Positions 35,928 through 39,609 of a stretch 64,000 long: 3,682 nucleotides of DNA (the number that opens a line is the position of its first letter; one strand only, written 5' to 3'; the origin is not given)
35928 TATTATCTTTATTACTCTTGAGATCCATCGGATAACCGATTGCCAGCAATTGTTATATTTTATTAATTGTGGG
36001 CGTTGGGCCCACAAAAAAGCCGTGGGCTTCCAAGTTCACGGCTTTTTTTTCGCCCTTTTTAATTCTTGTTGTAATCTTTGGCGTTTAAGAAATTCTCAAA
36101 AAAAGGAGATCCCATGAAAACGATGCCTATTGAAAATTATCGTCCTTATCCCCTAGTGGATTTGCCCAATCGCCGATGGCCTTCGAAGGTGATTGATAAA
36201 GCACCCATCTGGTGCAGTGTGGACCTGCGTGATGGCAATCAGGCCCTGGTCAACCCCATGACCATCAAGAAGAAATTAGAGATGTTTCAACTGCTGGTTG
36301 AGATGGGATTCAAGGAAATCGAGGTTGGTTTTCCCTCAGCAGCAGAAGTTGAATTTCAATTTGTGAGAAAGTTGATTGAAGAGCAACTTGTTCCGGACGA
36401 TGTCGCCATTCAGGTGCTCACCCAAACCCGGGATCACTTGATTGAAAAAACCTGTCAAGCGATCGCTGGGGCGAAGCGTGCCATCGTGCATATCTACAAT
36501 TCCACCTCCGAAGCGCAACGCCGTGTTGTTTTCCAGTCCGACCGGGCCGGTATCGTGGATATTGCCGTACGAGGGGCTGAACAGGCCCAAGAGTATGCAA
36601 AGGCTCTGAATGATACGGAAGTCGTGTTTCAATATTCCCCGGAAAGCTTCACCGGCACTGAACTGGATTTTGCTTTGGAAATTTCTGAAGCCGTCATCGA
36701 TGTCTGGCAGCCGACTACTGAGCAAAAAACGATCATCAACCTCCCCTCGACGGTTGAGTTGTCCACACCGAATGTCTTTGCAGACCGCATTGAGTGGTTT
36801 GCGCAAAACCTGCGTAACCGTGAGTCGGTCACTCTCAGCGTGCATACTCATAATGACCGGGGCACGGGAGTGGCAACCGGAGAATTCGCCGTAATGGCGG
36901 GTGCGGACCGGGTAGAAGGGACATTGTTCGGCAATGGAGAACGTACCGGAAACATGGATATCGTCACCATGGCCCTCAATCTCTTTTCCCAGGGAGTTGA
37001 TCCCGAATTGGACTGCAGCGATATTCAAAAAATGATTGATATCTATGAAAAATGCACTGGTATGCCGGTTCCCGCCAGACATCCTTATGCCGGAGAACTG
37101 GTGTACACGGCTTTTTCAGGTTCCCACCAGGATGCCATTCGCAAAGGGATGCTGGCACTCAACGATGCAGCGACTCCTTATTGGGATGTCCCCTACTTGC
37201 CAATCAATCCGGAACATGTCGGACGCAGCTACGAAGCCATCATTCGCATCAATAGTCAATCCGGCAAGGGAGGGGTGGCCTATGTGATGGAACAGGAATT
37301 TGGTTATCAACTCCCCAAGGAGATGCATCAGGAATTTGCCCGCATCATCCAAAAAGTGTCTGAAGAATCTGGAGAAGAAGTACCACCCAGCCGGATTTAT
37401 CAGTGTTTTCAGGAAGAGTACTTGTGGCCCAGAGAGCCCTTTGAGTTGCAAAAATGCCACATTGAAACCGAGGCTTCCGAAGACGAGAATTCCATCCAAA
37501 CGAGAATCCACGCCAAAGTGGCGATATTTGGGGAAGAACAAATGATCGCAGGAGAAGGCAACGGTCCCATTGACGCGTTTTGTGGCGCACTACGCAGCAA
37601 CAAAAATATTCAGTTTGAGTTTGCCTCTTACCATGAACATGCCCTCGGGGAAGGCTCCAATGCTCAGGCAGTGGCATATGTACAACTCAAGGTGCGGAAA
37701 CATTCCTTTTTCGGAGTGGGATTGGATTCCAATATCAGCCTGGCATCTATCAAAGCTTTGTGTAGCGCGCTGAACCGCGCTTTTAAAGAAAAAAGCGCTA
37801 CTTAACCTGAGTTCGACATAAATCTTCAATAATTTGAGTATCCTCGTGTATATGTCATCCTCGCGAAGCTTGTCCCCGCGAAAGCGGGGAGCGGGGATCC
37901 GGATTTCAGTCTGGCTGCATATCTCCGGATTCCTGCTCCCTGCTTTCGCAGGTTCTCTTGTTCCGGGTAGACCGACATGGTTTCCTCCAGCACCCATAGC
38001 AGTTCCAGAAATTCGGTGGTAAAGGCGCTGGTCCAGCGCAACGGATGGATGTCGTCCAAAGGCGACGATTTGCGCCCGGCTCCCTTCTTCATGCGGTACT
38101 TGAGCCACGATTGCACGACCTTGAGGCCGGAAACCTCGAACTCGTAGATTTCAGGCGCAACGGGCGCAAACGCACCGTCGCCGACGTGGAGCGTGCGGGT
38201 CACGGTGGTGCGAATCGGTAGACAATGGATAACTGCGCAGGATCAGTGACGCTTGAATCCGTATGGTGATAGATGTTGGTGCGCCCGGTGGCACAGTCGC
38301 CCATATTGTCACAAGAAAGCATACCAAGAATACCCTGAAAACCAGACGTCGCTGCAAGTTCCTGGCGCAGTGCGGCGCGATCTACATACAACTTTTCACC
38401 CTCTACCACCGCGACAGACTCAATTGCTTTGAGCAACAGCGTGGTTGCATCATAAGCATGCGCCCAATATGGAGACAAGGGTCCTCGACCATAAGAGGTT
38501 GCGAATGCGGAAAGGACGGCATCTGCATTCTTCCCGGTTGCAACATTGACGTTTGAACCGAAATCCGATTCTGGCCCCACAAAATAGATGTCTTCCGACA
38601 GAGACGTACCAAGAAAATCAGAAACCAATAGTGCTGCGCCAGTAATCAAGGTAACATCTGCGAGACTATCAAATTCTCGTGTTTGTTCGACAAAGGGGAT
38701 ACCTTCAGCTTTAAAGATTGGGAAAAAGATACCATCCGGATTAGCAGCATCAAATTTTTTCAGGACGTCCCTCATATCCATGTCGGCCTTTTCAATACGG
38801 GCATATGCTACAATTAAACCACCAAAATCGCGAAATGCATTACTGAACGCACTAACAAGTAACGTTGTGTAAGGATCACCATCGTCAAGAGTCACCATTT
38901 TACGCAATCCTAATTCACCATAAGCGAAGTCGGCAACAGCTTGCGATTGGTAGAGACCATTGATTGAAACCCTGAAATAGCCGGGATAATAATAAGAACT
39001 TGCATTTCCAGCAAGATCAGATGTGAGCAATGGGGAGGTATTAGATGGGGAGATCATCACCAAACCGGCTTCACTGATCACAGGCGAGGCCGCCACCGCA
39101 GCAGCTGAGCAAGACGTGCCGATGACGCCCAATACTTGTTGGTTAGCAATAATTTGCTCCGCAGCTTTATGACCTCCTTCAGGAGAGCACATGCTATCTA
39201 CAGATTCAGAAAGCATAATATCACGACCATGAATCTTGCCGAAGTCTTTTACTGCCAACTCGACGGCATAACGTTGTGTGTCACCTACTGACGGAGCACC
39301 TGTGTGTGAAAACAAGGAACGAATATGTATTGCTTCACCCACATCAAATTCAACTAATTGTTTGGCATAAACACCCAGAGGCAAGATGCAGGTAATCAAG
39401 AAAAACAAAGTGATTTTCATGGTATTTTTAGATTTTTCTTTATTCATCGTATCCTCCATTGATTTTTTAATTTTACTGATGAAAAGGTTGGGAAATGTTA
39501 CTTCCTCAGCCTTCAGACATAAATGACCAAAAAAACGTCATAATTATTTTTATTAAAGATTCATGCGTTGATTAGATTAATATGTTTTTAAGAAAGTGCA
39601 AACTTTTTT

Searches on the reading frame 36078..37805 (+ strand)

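Call 20: search_protein_families(library=ncbifam, proteins=[window:36078-37805:+], max_evalue=0.00001)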
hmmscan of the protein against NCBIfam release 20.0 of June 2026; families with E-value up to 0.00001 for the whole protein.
window:36078-37805:+ (575 aa): 18 families
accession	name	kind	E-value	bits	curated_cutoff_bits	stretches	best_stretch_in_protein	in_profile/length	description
NF002991.1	PRK03739.1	subfamily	2.4e-257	855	455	1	18-567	2-550/550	2-isopropylmalate synthase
TIGR00970.1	leuA_yeast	equivalog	4.5e-226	751.8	697.4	1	17-569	1-563/564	2-isopropylmalate synthase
NF011420.0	PRK14847.1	equivalog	4.6e-132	439.9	604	1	14-339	2-329/333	2-isopropylmalate synthase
NF002086.0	PRK00915.1-3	equivalog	3.5e-67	227.1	532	1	50-573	14-506/516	2-isopropylmalate synthase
TIGR00973.1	leuA_bact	equivalog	2.4e-64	217.6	598.7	1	49-566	8-494/494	2-isopropylmalate synthase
NF042434.1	IPMS_Lepto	equivalog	5.3e-62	209.9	500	1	43-432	6-374/374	2-isopropylmalate synthase LeuA2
NF002088.0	PRK00915.1-5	equivalog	5.5e-58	196.7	697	1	49-573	10-503/514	2-isopropylmalate synthase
NF002084.0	PRK00915.1-1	equivalog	7.1e-56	189.8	748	1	49-572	11-503/523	2-isopropylmalate synthase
NF002087.0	PRK00915.1-4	equivalog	8.7e-56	189.5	729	1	49-571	13-505/516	2-isopropylmalate synthase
NF002085.0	PRK00915.1-2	subfamily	6.1e-48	163.8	517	1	49-571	20-502/504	2-isopropylmalate synthase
TIGR02090.1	LEU1_arch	subfamily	2e-41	142.3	484.75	1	49-434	7-353/363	isopropylmalate/citramalate/homocitrate synthases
NF041069.1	IPMS_Sufob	equivalog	1.2e-37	130.1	600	1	49-435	7-356/371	isopropylmalate synthase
TIGR02660.1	nifV_homocitr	equivalog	1.5e-30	106.8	462.9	1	48-431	7-352/365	homocitrate synthase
TIGR00977.1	citramal_synth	equivalog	3.3e-28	98.3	450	1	49-567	8-515/526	citramalate synthase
TIGR02146.1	LysS_fung_arch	equivalog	2.6e-25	89.4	413.55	1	50-415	6-333/344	homocitrate synthase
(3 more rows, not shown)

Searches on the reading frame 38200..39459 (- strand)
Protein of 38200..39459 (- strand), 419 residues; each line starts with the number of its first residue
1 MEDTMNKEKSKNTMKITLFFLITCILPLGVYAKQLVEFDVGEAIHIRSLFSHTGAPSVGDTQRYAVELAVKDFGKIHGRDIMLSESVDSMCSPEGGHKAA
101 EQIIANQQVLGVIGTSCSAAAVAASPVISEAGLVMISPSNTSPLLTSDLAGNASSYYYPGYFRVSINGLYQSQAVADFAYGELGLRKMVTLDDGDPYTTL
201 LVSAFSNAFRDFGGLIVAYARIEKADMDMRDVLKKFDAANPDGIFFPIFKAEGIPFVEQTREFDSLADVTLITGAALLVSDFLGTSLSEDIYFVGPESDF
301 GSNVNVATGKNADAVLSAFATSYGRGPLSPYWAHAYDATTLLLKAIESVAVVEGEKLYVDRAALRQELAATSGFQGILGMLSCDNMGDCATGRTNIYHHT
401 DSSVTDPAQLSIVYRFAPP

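Call 20: search_protein_families(library=ncbifam, proteins=[window:38200-39459:-], max_evalue=0.00001)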
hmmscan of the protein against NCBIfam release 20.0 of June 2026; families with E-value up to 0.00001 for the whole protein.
window:38200-39459:- (419 aa): 1 family
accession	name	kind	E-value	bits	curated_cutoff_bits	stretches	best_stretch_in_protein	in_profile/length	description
NF011933.0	PRK15404.1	subfamily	7.4e-17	61.5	477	1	42-404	25-366/370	high-affinity branched-chain amino acid ABC transporter substrate-binding protein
